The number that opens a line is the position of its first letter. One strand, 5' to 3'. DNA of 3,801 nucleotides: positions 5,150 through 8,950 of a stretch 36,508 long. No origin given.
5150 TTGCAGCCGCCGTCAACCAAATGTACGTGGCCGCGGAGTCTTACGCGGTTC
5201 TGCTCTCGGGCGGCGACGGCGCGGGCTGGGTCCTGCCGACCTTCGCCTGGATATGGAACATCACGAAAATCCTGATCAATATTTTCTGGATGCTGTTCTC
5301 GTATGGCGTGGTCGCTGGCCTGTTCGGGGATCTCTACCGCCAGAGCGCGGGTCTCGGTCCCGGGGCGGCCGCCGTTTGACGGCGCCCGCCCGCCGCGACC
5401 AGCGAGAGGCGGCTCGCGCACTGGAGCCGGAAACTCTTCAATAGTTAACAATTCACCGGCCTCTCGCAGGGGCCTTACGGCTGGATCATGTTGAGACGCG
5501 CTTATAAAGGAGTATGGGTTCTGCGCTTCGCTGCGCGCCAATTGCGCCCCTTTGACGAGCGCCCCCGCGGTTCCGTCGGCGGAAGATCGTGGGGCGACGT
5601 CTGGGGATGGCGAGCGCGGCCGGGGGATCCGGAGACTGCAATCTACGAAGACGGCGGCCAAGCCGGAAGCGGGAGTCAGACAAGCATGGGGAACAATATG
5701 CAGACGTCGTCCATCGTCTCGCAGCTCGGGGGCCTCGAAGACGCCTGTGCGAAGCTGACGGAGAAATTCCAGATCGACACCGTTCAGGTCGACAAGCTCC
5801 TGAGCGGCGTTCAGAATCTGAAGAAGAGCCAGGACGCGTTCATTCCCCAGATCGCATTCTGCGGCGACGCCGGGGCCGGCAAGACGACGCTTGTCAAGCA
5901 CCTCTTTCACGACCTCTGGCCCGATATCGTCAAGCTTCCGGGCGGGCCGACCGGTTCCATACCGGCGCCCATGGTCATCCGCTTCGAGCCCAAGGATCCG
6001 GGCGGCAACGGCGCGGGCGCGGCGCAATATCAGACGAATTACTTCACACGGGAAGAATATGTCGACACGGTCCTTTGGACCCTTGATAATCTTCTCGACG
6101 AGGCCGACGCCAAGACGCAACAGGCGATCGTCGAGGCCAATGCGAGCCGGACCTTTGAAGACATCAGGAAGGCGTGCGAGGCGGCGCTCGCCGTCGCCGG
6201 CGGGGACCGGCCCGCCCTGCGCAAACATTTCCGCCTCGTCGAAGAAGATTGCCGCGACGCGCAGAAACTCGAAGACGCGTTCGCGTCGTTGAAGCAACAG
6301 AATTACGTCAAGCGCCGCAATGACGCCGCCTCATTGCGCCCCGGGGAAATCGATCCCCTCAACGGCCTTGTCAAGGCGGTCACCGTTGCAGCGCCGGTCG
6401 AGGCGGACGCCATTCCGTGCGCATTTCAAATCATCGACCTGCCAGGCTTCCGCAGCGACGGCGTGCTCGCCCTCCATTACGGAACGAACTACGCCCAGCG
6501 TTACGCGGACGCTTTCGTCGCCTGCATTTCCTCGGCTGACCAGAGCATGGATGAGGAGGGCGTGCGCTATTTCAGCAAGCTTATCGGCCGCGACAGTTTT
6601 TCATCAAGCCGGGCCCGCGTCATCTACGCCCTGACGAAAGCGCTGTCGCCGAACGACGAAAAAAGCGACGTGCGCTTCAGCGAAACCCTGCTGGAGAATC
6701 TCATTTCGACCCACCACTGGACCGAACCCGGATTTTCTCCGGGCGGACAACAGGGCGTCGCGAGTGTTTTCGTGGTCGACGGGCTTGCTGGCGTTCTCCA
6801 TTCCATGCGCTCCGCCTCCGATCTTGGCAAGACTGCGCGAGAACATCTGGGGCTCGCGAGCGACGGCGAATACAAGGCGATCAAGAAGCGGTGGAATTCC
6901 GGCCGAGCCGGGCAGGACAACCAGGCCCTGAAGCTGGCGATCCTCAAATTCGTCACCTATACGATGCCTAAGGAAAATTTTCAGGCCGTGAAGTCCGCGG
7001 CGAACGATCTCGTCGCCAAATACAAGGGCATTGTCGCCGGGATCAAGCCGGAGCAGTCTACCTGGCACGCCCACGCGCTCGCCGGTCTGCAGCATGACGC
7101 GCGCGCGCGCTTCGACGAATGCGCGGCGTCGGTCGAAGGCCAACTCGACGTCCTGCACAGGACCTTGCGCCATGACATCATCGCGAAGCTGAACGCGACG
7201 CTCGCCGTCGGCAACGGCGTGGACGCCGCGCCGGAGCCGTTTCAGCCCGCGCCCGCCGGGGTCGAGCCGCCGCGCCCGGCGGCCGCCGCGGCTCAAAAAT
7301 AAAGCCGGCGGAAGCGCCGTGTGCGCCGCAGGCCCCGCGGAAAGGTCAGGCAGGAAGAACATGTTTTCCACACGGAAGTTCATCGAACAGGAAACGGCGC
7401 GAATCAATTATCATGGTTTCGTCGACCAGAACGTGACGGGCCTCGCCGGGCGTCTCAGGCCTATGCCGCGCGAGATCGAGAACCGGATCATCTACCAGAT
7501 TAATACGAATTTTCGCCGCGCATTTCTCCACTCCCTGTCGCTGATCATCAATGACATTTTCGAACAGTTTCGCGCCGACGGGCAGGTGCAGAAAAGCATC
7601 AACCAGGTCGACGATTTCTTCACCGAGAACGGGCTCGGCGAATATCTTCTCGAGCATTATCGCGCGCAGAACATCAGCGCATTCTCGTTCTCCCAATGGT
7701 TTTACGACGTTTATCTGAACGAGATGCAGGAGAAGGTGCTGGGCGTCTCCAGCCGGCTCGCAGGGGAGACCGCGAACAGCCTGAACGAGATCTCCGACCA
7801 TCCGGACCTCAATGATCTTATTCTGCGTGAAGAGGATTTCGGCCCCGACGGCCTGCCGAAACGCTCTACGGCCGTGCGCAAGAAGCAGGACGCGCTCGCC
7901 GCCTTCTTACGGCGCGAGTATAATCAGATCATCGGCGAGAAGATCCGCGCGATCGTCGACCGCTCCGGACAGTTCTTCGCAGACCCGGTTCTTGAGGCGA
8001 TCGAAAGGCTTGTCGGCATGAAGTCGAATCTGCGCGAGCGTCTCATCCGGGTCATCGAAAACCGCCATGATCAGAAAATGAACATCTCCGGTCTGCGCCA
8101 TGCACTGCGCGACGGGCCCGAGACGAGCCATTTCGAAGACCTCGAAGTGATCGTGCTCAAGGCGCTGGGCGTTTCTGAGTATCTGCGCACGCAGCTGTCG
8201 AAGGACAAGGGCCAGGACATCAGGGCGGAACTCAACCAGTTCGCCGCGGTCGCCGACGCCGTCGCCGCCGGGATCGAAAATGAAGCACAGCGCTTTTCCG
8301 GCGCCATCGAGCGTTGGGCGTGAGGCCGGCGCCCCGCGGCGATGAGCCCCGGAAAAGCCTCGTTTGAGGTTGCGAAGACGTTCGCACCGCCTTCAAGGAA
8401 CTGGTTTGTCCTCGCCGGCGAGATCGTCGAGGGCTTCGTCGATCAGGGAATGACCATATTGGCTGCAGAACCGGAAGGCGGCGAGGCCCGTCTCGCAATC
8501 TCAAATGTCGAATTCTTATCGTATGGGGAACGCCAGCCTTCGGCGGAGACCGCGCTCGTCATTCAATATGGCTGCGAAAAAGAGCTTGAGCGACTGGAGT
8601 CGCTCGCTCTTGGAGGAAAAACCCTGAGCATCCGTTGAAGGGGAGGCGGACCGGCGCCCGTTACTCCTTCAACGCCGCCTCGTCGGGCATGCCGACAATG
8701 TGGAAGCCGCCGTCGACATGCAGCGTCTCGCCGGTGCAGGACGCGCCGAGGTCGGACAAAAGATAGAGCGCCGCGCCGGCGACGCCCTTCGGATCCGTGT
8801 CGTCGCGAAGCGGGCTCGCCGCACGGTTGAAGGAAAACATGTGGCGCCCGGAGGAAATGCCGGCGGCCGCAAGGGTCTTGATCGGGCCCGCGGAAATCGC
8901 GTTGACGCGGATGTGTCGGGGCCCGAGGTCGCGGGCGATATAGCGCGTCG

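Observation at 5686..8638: Low-GC three-gene module (dynamin-like GTPase, helical partner, small beta-rich protein) among housekeeping genes: candidate undescribed GTPase system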

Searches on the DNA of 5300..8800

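Call 53: search_rna_families(source=window, start=5300, end=8800, threshold=evalue, max_evalue=1)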
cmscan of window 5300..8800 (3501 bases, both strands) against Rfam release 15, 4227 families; matches with E-value up to 1: 1.
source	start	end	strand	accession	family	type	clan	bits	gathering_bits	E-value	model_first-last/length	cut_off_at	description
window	7239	7310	+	RF01696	Chlorobi-1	Gene; sRNA;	-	17.1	50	0.34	1-67/67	no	Chlorobi-1 RNA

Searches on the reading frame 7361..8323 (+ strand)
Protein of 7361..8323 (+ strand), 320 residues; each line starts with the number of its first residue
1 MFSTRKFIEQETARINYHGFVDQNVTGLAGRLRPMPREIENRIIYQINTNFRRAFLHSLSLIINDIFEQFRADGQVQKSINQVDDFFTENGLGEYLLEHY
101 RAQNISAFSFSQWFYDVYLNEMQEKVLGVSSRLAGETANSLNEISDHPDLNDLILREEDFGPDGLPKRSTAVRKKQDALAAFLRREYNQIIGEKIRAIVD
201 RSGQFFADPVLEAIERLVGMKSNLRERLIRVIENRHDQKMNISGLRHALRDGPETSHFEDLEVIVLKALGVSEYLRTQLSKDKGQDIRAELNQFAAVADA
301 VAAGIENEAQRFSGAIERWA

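Call 3: search_protein_families(library=pfam, proteins=[window:7361-8323:+], max_evalue=1)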
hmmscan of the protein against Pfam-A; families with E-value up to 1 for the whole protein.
window:7361-8323:+ (320 aa): 0 families

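Call 4: search_protein_families(library=padloc, proteins=[window:7361-8323:+], max_evalue=1)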
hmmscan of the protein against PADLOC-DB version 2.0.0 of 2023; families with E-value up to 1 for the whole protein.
window:7361-8323:+ (320 aa): 0 families

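Call 5: search_protein_families(library=ncbifam, proteins=[window:7361-8323:+], max_evalue=1)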
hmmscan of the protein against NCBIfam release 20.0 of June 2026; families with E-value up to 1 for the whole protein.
window:7361-8323:+ (320 aa): 0 families

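Call 11: find_homologous_proteins(query=window:7361-8323:+)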
Query window:7361-8323:+ (320 aa): 9 proteins with E <= 0.001 among 5317 candidates.
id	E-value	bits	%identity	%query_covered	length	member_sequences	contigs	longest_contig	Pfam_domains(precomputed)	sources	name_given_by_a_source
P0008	5.0e-206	701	100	100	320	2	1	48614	-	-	-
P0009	1.6e-161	555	79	100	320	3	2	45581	-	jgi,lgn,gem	-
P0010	5.8e-154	530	75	100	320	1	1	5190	-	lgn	-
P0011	2.6e-152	524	75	100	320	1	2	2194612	-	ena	-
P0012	2.8e-118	413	59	100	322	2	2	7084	-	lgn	-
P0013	2.8e-116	406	58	100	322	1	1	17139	-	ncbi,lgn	-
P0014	2.6e-108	380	54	100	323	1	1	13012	-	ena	-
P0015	2.2e-106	374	54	100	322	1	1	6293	-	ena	-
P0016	1.2e-102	361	54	100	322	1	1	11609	-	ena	-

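Call 12: find_encoding_contigs(protein=P0013, flank=10000, max_places=3)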
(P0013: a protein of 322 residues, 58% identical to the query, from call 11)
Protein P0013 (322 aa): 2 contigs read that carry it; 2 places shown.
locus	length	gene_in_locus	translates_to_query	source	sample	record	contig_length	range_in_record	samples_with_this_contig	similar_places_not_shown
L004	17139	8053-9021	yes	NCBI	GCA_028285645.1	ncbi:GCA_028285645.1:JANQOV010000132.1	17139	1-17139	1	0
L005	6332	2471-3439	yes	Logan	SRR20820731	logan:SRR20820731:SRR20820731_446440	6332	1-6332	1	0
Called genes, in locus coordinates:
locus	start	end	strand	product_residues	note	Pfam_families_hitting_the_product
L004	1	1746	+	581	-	?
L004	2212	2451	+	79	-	PF09954:DUF2188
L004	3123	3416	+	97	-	PF01541:GIY-YIG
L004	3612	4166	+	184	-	-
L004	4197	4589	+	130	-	PF04241:DUF423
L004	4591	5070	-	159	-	-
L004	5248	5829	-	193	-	PF04519:Bactofilin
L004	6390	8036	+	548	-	-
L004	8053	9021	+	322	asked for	-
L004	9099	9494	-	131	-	-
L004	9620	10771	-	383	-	PF00072:Response_reg, PF13589:HATPase_c_3 (faint), PF00512:HisKA, PF02518:HATPase_c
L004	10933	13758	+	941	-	PF00672:HAMP, PF00512:HisKA, PF02518:HATPase_c, PF00072:Response_reg, PF01627:Hpt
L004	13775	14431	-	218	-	PF12844:HTH_19, PF13560:HTH_31, PF01381:HTH_3, PF13443:HTH_26 (weak)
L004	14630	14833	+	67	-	-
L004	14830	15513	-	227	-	PF00702:Hydrolase, PF12710:HAD, PF13419:HAD_2, PF13242:Hydrolase_like (weak)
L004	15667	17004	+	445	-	PF00483:NTP_transferase, PF01128:IspD, PF02348:CTP_transf_3 (weak), PF12804:NTP_transf_3, PF25087:GMPPB_C (weak), PF25084:LbH_EIF2B (faint), PF00132:Hexapep, PF14602:Hexapep_2 (weak)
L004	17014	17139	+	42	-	?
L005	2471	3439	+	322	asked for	-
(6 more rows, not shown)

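Call 13: find_encoding_contigs(protein=P0014, flank=10000, max_places=3)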
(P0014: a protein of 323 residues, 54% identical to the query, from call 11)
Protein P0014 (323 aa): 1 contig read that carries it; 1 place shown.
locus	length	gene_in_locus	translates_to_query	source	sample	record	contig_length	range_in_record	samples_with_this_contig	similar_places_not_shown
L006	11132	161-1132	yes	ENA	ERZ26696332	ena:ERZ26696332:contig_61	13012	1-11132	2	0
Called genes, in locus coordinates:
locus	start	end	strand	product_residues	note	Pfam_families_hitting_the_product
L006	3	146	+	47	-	?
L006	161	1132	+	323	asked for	-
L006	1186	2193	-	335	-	PF12849:PBP_like_2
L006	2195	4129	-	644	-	PF00512:HisKA, PF02518:HATPase_c, PF00072:Response_reg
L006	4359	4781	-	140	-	PF00903:Glyoxalase (weak), PF06983:3-dmu-9_3-mt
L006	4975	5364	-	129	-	PF07291:MauE (weak), PF13564:DoxX_2 (weak)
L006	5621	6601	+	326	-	PF01263:Aldose_epim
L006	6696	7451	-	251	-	-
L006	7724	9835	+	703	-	PF07715:Plug, PF00593:TonB_dep_Rec_b-barrel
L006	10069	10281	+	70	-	-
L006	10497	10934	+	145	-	PF20066:Glyoxalase_8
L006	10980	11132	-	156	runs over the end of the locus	PF25753:SF0329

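Call 14: find_encoding_contigs(protein=P0016, flank=10000, max_places=3)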
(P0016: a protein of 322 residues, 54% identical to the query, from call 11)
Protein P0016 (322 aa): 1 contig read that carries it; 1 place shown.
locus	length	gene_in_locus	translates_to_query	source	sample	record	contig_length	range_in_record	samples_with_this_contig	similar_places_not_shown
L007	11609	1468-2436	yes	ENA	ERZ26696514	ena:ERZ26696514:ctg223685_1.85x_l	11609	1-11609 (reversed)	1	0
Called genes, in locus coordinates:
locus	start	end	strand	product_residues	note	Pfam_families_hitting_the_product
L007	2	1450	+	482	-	?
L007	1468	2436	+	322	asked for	-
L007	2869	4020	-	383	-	PF00072:Response_reg, PF00512:HisKA, PF02518:HATPase_c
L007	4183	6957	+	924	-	PF17152:CHASE8 (weak), PF00672:HAMP, PF00512:HisKA, PF02518:HATPase_c, PF00072:Response_reg, PF01627:Hpt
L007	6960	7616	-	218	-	PF12844:HTH_19, PF13560:HTH_31, PF01381:HTH_3, PF00717:Peptidase_S24 (weak)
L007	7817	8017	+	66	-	-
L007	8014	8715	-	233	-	PF00702:Hydrolase, PF12710:HAD, PF13419:HAD_2, PF13242:Hydrolase_like (faint)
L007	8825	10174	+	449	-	PF00483:NTP_transferase, PF01128:IspD, PF02348:CTP_transf_3 (weak), PF12804:NTP_transf_3, PF00132:Hexapep (weak), PF00132:Hexapep (weak), PF25087:GMPPB_C (weak), PF00132:Hexapep, +2 more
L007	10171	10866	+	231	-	PF06026:Rib_5-P_isom_A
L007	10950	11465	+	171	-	-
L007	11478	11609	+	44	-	?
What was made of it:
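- In the second subclade (L004, L006, L007) hybrid histidine kinase / response regulator genes lie just downstream (calls 12-14).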

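Call 25: predict_structure(alignment_id=A2)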
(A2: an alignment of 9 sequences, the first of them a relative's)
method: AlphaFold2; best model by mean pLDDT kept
length: 320 residues; sequences in the alignment: 9
mean_pLDDT: 55.6   pTM: 0.41
mean pLDDT of the five models: 55.6, 54.5, 50.2, 50.1, 47.3
residues with pLDDT >= 90: 0; 70-90: 57; 50-70: 137; < 50: 126
segments of 3 or more residues with pLDDT < 50: 1-4, 26-34, 199-284, 286-288, 293-298, 304-306, 312-320
pLDDT, mean of each block of 10 residues (from residue 1): 51 59 51 51 62 61 60 62 67 71 77 76 65 62 69 71 71 76 72 56 44 40 38 38 37 34 40 39 45 48 47 37
secondary structure, 60 per line:
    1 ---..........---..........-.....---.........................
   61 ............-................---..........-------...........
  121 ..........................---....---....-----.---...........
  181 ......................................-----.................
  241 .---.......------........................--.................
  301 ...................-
elements in order: H4-13 H17-26 H28-32 H36-72 H74-89 H93-102 H110-146 H150-153 H170-218 H224-241 H245-251 H258-281 H284-319
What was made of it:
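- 7361..8323 (+): Gene B, 320 aa, all-helical: C-terminal (stalk / effector-like) part of the split dynamin-like protein. The all-helical model is low confidence (call 25).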

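Call 30: search_solved_structures(query=A2, max_evalue=10)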
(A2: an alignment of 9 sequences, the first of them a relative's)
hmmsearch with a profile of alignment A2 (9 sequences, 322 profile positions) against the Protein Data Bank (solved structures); distinct sequences matched with E-value up to 10: 3.
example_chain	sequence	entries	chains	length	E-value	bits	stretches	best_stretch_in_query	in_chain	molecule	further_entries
6ptg_A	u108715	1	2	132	0.58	12.6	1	119-204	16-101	DnaK Suppressor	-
4q5y_A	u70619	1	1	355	0.6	12.6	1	14-47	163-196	Maternal protein tudor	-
2w9s_A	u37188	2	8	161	0.93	11.9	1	120-206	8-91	DIHYDROFOLATE REDUCTASE TYPE 1 FROM TN4003 | DIHYDROFOLATE REDUCTASE TYPE 1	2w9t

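Call 31: find_related_loci(query=A2, collection=genome_contigs, flank=8000)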
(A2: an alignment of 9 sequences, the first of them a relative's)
Query A2 (320 aa) in genome_contigs; peptide patterns used: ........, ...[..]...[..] (x = any residue, [..] = any of these).
86 stretches matched a pattern; 1 encode a relative of the query (tblastn E <= 1e-3); 1 distinct loci.
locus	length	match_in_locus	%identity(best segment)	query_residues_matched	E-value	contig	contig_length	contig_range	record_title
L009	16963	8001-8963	58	1-320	4e-127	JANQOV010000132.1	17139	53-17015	MAG: Marinicaulis sp. isolate IP29b_bin.145 k99_2909361, whole genome shotgun sequence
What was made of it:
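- Tried and rejected: The GTDB species-representative scan found a single locus (call 31).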

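Call 39: find_related_loci(query=A2, collection=metagenome_contigs, flank=8000)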
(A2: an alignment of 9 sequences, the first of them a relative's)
Query A2 (320 aa) in metagenome_contigs; peptide patterns used: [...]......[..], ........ (x = any residue, [..] = any of these).
187 stretches matched a pattern, but none encodes a relative of the query by tblastn (E <= 1e-3).
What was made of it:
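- Tried and rejected: The metagenome scan with the B profile found nothing (call 39).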

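Call 41: fold_search(model_id=the predicted structure, library=pdb)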
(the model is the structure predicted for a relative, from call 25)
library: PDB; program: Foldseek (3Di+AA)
matches with E <= 10: 184; with E <= 0.001: 0
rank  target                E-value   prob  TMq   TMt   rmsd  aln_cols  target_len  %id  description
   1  7n6g_3O               9.6e-02  0.38  0.22  0.20  39.6       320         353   18  C1 of central pair (released 2022-05-18)
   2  7n6g_3R               1.1e-01  0.23  0.19  0.17  41.0       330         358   16  C1 of central pair (released 2022-05-18)
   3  7sqc_1K               2.2e-01  0.15  0.18  0.17  40.6       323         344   17  Ciliary C1 central pair apparatus isolated from Chlamydomonas reinhardtii (released 2022-04-13)
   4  7n6g_3P               2.6e-01  0.23  0.22  0.21  42.3       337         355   15  C1 of central pair (released 2022-05-18)
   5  7xgg_A                3.8e-01  0.28  0.18  0.31  13.7       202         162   16  Crystal structure of BCL-xL in complex with computationally designed inhibitor protein (released 2022-07-20)
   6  4wic_D                4.0e-01  0.15  0.20  0.20  22.2       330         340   12  Immediate-early 1 protein (IE1) of rhesus macaque cytomegalovirus (released 2015-07-15)
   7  7sqc_1J               4.6e-01  0.16  0.21  0.20  38.2       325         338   15  Ciliary C1 central pair apparatus isolated from Chlamydomonas reinhardtii (released 2022-04-13)
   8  7sqc_1Y               6.3e-01  0.13  0.18  0.21  35.3       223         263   14  Ciliary C1 central pair apparatus isolated from Chlamydomonas reinhardtii (released 2022-04-13)
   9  7sqc_1W               6.7e-01  0.14  0.18  0.21  24.7       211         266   15  Ciliary C1 central pair apparatus isolated from Chlamydomonas reinhardtii (released 2022-04-13)
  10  1i4t_A                8.2e-01  0.28  0.22  0.34  10.4       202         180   10  CRYSTAL STRUCTURE ANALYSIS OF RAC1-GMPPNP IN COMPLEX WITH ARFAPTIN (released 2001-05-16)
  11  7sqc_1F               8.2e-01  0.16  0.19  0.25  25.5       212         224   15  Ciliary C1 central pair apparatus isolated from Chlamydomonas reinhardtii (released 2022-04-13)
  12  1i4t_B                9.1e-01  0.20  0.21  0.33  13.0       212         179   13  CRYSTAL STRUCTURE ANALYSIS OF RAC1-GMPPNP IN COMPLEX WITH ARFAPTIN (released 2001-05-16)
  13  1i4l_A                9.6e-01  0.23  0.21  0.33  12.3       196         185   12  CRYSTAL STRUCTURE ANALYSIS OF RAC1-GDP IN COMPLEX WITH ARFAPTIN (P41) (released 2001-05-16)
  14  4dcn_D                1.2e+00  0.08  0.14  0.21  16.1       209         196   13  Crystal Structure Analysis of the Arfaptin2 BAR domain in Complex with ARL1 (released 2012-06-13)
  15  6fgz                  1.2e+00  0.08  0.19  0.13  32.4       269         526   13  Cyanidioschyzon merolae Dnm1 (CmDnm1) (released 2018-08-15)
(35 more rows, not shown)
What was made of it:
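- Tried and rejected: The B fold search was uninformative (call 41).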

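Call 55: find_related_loci(query=A2, collection=viral_contigs, flank=5000)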
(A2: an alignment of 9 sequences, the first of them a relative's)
Query A2 (320 aa) in viral_contigs; peptide patterns used: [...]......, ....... (x = any residue, [..] = any of these).
73 stretches matched a pattern, but none encodes a relative of the query by tblastn (E <= 1e-3).

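Call 73: search_protein_families(library=phrogs, proteins=[window:7361-8323:+], max_evalue=0.1)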
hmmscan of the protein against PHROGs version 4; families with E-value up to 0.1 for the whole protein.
window:7361-8323:+ (320 aa): 0 families

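Call 86: search_dna_similar(query=window:7361-8323:+, collection=plasmids, mode=protein, max_evalue=0.001, max_rows=10)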
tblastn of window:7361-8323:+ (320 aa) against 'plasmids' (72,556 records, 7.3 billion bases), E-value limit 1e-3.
No match.

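Call 88: search_dna_similar(query=window:7361-8323:+, collection=phages, mode=protein, max_evalue=0.001, max_rows=10)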
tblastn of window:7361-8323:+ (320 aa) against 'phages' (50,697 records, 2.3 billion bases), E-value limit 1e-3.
No match.
